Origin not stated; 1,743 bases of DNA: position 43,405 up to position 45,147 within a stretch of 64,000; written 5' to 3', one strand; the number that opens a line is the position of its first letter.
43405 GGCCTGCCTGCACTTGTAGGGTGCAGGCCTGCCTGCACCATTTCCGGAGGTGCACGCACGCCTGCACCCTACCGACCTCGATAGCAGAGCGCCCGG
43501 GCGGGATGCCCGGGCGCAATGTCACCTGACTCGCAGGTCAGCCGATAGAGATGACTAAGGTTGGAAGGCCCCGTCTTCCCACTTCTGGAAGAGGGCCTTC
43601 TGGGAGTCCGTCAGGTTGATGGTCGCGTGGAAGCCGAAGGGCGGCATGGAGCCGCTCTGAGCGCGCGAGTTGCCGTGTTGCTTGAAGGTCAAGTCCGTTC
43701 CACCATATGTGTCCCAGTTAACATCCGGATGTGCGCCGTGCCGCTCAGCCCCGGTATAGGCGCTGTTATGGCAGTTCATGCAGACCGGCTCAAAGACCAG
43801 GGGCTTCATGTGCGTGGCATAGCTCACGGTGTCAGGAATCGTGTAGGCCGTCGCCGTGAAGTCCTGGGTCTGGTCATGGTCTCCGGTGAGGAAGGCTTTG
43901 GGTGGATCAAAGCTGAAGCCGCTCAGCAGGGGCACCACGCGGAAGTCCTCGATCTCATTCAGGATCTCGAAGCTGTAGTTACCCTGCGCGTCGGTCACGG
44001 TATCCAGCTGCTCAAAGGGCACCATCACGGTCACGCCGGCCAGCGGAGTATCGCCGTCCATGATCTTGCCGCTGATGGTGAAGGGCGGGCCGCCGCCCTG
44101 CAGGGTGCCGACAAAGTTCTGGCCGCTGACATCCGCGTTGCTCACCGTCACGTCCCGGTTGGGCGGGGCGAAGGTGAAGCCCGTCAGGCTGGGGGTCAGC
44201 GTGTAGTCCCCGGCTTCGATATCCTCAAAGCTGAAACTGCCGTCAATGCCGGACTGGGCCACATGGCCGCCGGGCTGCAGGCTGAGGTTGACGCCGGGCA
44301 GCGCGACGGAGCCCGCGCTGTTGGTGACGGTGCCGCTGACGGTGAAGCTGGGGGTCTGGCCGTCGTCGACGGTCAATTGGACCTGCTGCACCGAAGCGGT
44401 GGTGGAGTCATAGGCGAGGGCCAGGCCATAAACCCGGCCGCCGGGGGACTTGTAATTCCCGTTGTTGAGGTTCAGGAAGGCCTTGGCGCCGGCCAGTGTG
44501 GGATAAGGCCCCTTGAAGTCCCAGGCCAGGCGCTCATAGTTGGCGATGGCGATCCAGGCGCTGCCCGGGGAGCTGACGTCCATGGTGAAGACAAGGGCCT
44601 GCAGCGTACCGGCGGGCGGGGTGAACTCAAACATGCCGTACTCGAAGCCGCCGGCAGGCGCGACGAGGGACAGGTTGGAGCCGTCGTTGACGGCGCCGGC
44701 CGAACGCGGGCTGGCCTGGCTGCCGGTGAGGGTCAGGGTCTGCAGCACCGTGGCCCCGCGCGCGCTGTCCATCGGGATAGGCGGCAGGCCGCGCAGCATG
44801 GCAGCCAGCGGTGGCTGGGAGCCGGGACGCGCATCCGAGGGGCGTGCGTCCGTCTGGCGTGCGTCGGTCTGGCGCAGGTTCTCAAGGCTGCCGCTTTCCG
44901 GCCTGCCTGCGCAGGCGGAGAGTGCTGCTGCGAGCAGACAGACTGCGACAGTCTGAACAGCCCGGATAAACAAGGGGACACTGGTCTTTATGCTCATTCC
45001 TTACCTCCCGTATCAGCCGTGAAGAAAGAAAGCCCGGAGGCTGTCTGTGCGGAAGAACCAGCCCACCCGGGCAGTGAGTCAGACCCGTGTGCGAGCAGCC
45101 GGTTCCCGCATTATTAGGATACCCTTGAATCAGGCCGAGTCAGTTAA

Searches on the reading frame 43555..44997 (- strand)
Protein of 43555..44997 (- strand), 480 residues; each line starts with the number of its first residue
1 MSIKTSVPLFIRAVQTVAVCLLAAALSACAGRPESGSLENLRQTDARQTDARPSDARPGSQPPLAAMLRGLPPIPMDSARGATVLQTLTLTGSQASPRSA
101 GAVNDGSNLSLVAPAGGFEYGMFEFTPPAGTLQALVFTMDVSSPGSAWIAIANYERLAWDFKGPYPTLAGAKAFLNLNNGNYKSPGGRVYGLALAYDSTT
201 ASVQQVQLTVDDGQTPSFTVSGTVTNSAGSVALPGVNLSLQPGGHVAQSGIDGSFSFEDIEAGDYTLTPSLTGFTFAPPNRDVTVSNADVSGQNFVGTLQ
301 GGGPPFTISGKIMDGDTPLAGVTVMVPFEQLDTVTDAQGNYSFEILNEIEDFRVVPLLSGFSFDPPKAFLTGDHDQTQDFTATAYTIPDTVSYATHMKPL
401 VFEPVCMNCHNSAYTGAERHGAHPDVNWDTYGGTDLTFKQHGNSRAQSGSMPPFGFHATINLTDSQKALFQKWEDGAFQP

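Call 10: search_protein_families(library=pfam, proteins=[window:43555-44997:-], max_evalue=0.01)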
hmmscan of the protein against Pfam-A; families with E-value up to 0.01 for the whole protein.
window:43555-44997:- (480 aa): 4 families
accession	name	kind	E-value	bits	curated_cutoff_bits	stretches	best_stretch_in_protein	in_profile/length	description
PF13715.12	CarbopepD_reg_2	-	9.3e-18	64.5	32.2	2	220-287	1-66/88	CarboxypepD_reg-like domain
PF13620.12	CarboxypepD_reg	-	2.8e-14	53.7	32.3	2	219-295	1-79/82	Carboxypeptidase regulatory-like domain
PF17210.9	SdrD_B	-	0.0002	21.9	29.7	0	314-349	19-58/112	SdrD B-like domain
PF09430.16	EMC7_beta-sandw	-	0.00058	20.5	26.6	1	244-284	18-60/122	ER membrane protein complex subunit 7, beta-sandwich domain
